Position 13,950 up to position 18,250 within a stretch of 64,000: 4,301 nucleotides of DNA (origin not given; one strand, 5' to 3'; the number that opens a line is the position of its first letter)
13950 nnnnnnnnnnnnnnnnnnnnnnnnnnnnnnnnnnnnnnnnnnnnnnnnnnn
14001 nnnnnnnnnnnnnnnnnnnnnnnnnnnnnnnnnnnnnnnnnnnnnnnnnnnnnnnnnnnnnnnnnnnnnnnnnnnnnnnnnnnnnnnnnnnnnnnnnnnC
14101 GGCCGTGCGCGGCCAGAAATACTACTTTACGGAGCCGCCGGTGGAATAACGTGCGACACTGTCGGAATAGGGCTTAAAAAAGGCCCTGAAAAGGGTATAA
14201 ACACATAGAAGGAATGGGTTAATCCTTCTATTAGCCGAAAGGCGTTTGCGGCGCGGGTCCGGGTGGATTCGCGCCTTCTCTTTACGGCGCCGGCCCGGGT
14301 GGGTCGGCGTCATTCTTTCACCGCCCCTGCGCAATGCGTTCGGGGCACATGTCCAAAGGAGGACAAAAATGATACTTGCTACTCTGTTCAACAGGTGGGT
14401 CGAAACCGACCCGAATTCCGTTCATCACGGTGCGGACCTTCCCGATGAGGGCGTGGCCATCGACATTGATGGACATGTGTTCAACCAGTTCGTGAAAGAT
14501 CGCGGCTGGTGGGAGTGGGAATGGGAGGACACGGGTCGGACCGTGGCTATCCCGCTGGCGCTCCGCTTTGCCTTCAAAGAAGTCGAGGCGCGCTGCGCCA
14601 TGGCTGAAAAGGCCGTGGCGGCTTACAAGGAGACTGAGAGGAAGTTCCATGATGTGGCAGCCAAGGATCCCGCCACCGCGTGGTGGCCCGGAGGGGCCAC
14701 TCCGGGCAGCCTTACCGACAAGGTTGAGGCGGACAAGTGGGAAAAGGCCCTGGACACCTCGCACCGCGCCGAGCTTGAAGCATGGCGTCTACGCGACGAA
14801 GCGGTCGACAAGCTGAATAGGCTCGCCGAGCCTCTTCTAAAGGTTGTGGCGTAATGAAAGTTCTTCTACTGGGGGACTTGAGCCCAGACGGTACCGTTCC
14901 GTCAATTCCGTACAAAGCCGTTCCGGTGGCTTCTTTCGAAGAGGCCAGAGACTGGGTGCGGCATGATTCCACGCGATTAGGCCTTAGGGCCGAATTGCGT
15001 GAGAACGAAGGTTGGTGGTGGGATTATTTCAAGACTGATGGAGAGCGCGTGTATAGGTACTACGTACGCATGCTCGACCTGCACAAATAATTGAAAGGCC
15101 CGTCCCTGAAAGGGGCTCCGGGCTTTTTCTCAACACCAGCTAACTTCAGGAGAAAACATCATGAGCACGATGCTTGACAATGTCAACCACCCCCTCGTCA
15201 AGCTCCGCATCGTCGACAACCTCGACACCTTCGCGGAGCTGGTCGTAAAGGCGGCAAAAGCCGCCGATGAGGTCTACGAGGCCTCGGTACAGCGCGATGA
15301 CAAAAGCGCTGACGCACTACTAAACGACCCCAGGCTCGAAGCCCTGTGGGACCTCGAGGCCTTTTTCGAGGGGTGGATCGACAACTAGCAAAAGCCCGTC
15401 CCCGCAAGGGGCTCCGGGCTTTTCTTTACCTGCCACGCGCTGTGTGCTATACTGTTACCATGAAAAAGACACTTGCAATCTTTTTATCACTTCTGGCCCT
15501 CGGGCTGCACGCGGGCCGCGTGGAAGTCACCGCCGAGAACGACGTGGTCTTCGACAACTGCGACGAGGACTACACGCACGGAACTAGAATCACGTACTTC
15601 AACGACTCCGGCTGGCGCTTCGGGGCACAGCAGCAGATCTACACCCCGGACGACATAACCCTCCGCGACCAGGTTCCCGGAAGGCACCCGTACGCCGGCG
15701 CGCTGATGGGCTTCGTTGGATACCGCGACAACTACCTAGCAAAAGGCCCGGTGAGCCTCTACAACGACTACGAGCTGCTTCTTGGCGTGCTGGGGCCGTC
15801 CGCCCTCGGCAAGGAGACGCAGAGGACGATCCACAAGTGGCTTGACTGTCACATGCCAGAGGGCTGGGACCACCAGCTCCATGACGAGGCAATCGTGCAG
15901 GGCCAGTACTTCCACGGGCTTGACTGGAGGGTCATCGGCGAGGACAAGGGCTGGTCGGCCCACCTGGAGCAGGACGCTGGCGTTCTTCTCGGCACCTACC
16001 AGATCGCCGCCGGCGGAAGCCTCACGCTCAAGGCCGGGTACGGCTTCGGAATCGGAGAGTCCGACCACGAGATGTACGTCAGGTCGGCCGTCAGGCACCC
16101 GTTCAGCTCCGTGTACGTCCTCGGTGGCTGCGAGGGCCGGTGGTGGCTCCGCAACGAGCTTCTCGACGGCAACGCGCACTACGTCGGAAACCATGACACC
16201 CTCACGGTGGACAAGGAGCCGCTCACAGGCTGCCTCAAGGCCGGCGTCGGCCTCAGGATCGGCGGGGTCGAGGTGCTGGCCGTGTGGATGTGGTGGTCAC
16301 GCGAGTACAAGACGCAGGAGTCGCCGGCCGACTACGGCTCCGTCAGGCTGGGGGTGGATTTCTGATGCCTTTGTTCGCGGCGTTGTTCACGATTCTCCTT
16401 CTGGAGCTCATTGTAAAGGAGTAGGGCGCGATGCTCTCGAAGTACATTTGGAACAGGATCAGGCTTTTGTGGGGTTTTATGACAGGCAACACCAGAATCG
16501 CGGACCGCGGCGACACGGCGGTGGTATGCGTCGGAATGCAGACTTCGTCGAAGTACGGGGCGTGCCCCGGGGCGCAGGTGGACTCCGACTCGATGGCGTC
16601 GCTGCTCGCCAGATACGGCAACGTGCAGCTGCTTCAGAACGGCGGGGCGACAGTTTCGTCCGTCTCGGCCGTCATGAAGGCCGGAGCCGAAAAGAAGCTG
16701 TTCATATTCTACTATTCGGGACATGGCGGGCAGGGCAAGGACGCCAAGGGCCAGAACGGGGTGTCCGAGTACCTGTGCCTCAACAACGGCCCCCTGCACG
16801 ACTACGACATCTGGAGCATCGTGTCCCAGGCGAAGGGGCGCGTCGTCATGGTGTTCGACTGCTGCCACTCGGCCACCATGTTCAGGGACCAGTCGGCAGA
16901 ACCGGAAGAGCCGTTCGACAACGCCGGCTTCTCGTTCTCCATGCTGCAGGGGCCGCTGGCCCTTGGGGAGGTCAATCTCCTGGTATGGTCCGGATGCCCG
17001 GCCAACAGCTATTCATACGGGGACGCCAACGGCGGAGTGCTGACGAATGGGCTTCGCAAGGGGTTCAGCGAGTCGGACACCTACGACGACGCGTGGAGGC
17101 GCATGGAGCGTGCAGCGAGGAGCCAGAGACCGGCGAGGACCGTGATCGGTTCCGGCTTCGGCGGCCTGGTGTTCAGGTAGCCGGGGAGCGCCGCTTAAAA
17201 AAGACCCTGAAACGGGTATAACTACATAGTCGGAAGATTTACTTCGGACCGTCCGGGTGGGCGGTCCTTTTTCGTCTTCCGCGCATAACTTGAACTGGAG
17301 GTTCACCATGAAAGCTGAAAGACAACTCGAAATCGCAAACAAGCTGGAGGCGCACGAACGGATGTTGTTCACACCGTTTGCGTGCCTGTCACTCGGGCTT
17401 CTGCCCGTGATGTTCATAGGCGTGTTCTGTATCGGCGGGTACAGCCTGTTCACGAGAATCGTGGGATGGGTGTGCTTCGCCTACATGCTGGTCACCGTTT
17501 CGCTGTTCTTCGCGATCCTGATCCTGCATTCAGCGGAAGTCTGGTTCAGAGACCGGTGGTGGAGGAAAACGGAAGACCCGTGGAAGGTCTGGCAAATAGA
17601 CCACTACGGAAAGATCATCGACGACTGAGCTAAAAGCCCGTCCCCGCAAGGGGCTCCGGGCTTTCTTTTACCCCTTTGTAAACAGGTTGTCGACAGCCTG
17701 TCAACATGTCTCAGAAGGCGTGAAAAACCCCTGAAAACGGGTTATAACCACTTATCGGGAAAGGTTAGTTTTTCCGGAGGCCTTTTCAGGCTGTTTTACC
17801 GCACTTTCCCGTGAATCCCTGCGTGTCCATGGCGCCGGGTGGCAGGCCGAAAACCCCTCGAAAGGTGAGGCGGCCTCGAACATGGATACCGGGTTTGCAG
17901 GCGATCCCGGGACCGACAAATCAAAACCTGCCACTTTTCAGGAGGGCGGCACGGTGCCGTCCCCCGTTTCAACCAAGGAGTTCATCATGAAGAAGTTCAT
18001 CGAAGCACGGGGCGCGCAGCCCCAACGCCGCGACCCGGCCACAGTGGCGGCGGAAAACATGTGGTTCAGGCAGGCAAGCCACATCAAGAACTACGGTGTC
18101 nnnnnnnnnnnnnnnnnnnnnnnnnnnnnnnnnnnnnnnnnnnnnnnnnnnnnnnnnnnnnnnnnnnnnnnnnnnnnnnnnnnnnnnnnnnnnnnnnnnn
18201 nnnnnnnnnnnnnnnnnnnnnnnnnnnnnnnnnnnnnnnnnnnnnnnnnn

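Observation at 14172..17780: Three copies of a conserved ~60-bp intergenic element: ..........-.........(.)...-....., then a hairpin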

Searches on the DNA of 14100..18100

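Call 30: search_rna_families(source=window, start=14100, end=18100, threshold=evalue, max_evalue=5)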
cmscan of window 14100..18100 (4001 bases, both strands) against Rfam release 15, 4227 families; matches with E-value up to 5: 2.
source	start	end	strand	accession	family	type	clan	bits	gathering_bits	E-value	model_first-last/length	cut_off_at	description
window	17563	17656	+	RF02421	Bp1_684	Gene; sRNA;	-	17.5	44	1.6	1-113/113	no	Burkholderia sRNA Bp1_Cand684_SIPHT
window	14163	14207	-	RF01844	SmY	Gene; snRNA; splicing;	-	15.8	39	4.4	1-80/80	no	SmY spliceosomal RNA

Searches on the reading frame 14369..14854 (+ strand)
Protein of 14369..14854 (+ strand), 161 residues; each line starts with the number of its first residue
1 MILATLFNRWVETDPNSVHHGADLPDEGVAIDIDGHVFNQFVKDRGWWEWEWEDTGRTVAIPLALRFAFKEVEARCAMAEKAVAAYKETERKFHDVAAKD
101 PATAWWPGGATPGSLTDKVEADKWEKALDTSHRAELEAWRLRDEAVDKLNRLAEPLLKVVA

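Call 23: find_encoding_contigs(protein=window:14369-14854:+, flank=10000, max_places=10)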
Protein window:14369-14854:+ (161 aa): 3 contigs read that carry it; 2 places shown.
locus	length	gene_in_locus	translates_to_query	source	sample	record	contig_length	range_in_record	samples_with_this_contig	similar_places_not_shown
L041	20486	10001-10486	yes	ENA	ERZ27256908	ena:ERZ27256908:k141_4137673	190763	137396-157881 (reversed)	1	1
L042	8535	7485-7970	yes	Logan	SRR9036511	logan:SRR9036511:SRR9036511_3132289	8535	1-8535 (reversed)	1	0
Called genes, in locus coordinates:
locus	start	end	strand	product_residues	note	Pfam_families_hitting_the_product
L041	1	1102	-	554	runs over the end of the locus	-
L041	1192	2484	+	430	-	PF20223:DUF6582 (faint)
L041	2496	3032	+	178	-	-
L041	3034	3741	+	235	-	-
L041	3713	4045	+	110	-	-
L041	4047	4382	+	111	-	-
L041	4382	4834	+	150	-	PF02643:DUF192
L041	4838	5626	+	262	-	PF28217:FAM81B (faint), PF04513:Baculo_PEP_C (faint)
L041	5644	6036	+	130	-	-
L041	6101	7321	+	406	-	-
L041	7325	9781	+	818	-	-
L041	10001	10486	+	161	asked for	-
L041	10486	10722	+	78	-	-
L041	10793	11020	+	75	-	-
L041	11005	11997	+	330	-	PF09982:LpxR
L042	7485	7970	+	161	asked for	-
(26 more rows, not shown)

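Call 65: search_protein_families(library=pfam, proteins=[window:14369-14854:+], max_evalue=0.05)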
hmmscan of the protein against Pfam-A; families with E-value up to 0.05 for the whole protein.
window:14369-14854:+ (161 aa): 0 families

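Call 66: search_protein_families(library=phrogs, proteins=[window:14369-14854:+], max_evalue=0.01)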
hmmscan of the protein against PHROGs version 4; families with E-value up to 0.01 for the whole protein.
window:14369-14854:+ (161 aa): 0 families

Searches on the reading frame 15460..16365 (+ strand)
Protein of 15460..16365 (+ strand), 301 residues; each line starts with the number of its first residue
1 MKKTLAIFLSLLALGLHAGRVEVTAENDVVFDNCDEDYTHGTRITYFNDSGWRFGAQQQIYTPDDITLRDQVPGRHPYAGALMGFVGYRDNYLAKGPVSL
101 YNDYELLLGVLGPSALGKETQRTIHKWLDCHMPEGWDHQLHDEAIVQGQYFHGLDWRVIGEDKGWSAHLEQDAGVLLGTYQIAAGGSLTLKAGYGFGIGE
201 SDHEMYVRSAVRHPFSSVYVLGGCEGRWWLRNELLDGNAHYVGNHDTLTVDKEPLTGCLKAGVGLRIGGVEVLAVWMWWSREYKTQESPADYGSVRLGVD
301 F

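Call 11: search_protein_families(library=pfam, proteins=[window:15460-16365:+], max_evalue=0.01)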
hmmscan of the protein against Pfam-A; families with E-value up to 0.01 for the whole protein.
window:15460-16365:+ (301 aa): 1 family
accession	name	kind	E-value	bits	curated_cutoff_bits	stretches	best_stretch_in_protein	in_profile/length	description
PF09982.15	LpxR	-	2.9e-51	174.7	26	1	18-301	20-323/323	Outer membrane protein LpxR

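Call 12: search_protein_families(library=phrogs, proteins=[window:15460-16365:+], max_evalue=0.001)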
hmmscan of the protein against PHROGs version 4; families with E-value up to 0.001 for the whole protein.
window:15460-16365:+ (301 aa): 0 families

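Call 51: find_related_loci(query=window:15460-16365:+, collection=genome_contigs, flank=3000)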
Query window:15460-16365:+ (301 aa) in genome_contigs; peptide patterns used: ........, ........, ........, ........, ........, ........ (x = any residue, [..] = any of these).
50 stretches matched a pattern, but none encodes a relative of the query by tblastn (E <= 1e-3).

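Call 52: find_homologous_proteins(query=window:15460-16365:+, max_evalue=1e-10)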
Query window:15460-16365:+ (301 aa): 60 proteins with E <= 1e-10 among 4608 candidates.
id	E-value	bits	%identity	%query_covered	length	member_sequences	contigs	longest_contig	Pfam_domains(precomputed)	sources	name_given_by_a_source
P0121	1.4e-183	627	90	99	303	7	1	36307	PF09982.16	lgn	-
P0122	6.8e-107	375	59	99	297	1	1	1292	PF09982.16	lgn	-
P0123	1.8e-104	367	56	99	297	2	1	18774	PF09982.16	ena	-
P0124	9.0e-103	362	55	96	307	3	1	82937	PF09982.16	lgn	-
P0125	4.3e-101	356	54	100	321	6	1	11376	PF09982.16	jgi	jgi:hypothetical protein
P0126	2.3e-100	354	57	98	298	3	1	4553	PF09982.16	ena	-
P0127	3.5e-99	350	55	100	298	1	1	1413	PF09982.16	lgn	-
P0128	6.4e-99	349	55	99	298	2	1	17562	PF09982.16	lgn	-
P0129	9.6e-99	349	56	95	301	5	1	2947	PF09982.16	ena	-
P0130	3.2e-98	347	55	100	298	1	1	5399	PF09982.16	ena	-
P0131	7.6e-97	342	54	99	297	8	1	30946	PF09982.16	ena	-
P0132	2.0e-96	341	53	100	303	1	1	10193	PF09982.16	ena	-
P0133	1.3e-94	335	53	99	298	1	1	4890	PF09982.16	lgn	-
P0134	1.4e-94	335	54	100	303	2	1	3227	PF09982.16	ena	-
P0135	2.7e-94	334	54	94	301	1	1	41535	PF09982.16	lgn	-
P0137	4.0e-94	333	53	99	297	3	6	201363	PF09982.16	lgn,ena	-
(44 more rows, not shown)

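Call 53: find_encoding_contigs(protein=P0121, flank=10000, max_places=3)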
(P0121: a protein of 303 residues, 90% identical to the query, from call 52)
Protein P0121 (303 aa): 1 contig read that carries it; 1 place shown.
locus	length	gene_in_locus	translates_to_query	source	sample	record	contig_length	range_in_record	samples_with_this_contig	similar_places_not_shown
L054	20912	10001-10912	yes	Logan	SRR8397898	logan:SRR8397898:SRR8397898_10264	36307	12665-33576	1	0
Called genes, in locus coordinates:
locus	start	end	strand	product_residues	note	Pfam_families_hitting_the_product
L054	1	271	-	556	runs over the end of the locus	-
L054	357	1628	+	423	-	PF20223:DUF6582 (faint)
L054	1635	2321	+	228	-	-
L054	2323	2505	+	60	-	-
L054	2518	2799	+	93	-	-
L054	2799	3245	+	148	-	PF02643:DUF192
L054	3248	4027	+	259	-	PF04513:Baculo_PEP_C (faint)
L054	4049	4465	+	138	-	-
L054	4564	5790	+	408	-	-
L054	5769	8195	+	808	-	-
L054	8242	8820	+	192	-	-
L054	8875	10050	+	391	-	-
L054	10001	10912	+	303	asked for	PF09982:LpxR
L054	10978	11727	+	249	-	PF00656:Peptidase_C14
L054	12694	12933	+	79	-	-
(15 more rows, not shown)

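Call 54: find_encoding_contigs(protein=P0124, flank=10000, max_places=2)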
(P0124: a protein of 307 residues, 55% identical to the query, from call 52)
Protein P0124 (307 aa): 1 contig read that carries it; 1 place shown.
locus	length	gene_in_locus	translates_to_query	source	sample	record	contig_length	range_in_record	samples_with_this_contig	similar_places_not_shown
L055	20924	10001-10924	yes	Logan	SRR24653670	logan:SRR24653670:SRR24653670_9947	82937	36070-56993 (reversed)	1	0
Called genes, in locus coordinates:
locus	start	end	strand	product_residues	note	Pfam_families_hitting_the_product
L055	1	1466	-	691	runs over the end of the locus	PF00535:Glycos_transf_2, PF10111:Glyco_tranf_2_2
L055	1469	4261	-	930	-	-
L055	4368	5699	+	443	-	PF20223:DUF6582 (faint)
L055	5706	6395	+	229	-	-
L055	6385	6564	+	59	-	-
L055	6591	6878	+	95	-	-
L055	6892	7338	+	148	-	PF02643:DUF192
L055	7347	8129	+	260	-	-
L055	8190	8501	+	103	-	-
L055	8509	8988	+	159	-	-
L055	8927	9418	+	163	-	-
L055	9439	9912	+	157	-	-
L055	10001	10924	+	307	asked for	PF09982:LpxR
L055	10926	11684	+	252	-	PF00656:Peptidase_C14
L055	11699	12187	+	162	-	-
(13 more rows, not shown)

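Call 55: find_encoding_contigs(protein=P0137, flank=10000, max_places=4)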
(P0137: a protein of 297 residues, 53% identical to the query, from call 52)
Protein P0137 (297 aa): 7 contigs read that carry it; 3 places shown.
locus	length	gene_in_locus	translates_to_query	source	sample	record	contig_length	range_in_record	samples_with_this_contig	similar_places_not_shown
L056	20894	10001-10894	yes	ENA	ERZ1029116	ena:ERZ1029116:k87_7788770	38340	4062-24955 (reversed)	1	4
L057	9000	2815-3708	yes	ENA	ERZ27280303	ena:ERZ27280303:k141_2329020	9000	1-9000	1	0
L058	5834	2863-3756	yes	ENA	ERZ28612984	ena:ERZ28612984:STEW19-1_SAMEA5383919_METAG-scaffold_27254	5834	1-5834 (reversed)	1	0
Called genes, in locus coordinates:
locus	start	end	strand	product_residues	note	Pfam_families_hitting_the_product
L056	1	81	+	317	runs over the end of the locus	-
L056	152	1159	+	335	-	-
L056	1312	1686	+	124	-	-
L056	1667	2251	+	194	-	-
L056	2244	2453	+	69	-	-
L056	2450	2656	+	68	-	-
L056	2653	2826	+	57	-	-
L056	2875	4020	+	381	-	-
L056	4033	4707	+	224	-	-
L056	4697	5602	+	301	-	-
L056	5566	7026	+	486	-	PF08281:Sigma70_r4_2 (weak)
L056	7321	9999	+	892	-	-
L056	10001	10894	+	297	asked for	PF09982:LpxR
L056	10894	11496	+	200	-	-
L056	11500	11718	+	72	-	-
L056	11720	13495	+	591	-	-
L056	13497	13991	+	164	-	-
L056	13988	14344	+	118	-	-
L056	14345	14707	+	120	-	-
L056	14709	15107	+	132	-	-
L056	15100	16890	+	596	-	-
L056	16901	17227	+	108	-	-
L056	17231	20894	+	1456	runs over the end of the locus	PF00562:RNA_pol_Rpb2_6, PF04997:RNA_pol_Rpb1_1 (weak), PF00623:RNA_pol_Rpb1_2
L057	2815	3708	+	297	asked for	PF09982:LpxR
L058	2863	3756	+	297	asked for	PF09982:LpxR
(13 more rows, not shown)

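Call 58: find_homologous_proteins(query=L056:17231-20893:+, max_evalue=1e-10)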
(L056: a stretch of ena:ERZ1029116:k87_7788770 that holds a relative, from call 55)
Query L056:17231-20893:+ (1221 aa): 373 proteins with E <= 1e-10 among 8000 candidates; the best 120 are listed.
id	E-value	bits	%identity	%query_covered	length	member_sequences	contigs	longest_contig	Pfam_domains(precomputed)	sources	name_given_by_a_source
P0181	0.0e+0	2789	100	100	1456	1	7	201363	PF00623.26,PF04997.18,PF00562.34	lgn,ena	-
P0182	0.0e+0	2751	98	100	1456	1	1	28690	PF00623.26,PF04997.18,PF00562.34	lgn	-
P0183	0.0e+0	2657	95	67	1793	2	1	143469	PF04561.20,PF00623.26,PF04997.18,PF00562.34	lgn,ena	-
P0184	0.0e+0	2616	92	100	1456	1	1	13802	PF00623.26,PF04997.18,PF00562.34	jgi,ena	-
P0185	0.0e+0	2611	92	100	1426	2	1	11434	PF00623.26,PF04997.18,PF00562.34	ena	-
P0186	0.0e+0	2548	89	100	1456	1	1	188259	PF00623.26,PF04997.18,PF00562.34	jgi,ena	-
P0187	0.0e+0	2524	90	100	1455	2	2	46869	PF00623.26,PF04997.18,PF00562.34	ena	-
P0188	0.0e+0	2359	84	67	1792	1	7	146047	PF00623.26,PF04997.18,PF00562.34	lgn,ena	-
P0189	0.0e+0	2356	83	100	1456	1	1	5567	PF00623.26,PF00562.34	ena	-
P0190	0.0e+0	2340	81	100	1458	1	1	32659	PF00623.26,PF04997.18,PF00562.34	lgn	-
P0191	0.0e+0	2320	81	100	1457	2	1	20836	PF00623.26,PF04997.18,PF00562.34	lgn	-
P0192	0.0e+0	2320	81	100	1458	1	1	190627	PF00623.26,PF04997.18,PF00562.34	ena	-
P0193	0.0e+0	2304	80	100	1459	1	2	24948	PF00623.26,PF04997.18,PF00562.34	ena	-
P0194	0.0e+0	2301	80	100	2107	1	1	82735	PF04561.20,PF00623.26,PF14528.12,PF04997.18,PF00562.34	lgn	-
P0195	0.0e+0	2289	80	76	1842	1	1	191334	PF00623.26,PF03161.19,PF04997.18,PF00562.34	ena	-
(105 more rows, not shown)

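Call 68: find_encoding_contigs(protein=P0192, flank=10000, max_places=1)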
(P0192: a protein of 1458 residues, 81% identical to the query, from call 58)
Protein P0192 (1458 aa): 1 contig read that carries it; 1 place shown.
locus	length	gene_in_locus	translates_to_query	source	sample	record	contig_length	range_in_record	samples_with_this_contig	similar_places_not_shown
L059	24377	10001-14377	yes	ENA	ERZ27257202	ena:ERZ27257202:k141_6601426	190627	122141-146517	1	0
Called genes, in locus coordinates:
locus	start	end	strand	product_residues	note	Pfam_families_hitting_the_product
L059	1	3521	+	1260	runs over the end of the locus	-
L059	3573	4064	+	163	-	-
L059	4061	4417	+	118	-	-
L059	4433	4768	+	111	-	-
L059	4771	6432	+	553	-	-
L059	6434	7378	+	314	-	-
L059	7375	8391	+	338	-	-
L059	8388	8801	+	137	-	-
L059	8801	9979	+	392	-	-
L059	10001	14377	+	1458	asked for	PF00562:RNA_pol_Rpb2_6, PF04997:RNA_pol_Rpb1_1 (weak), PF00623:RNA_pol_Rpb1_2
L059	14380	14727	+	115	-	-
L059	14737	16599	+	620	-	PF04998:RNA_pol_Rpb1_5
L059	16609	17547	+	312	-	-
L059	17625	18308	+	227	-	-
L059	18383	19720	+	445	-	-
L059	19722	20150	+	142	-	-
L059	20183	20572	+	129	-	-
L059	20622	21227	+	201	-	-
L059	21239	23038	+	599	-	-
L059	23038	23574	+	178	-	-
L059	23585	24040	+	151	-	-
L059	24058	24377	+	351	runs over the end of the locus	-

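Call 83: search_protein_families(library=phrogs, proteins=[L059:3-3521:+, L059:4771-6432:+, L059:6434-7378:+, L059:7375-8391:+, L059:8801-9979:+, L059:14737-16599:+, L059:16609-17547:+, L059:18383-19720:+, L059:21239-23038:+, L059:17625-18308:+], max_evalue=0.001)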
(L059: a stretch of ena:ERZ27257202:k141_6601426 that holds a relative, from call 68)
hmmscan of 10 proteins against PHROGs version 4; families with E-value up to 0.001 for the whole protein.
L059:3-3521:+ (1172 aa): 1 family
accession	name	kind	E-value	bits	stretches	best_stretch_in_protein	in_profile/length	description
phrog_2835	-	moron, auxiliary metabolic gene and host takeover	6.1e-05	23.5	0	906-990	97-172/280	glucosyltransferase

L059:4771-6432:+ (553 aa): 0 families

L059:6434-7378:+ (314 aa): 0 families

L059:7375-8391:+ (338 aa): 0 families

L059:8801-9979:+ (392 aa): 0 families

L059:14737-16599:+ (620 aa): 3 families
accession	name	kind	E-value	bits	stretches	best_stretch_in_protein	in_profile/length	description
phrog_25354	-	unknown function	3.1e-41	142.1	1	51-487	643-1102/1216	-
phrog_3015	-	DNA, RNA and nucleotide metabolism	1.7e-15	57.5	1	102-330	159-375/653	RNA polymerase beta subunit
phrog_2962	-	DNA, RNA and nucleotide metabolism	2.9e-09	37.2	1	76-295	174-388/433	RNA polymerase beta subunit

L059:16609-17547:+ (312 aa): 0 families

L059:18383-19720:+ (445 aa): 0 families

L059:21239-23038:+ (599 aa): 0 families

L059:17625-18308:+ (227 aa): 0 families
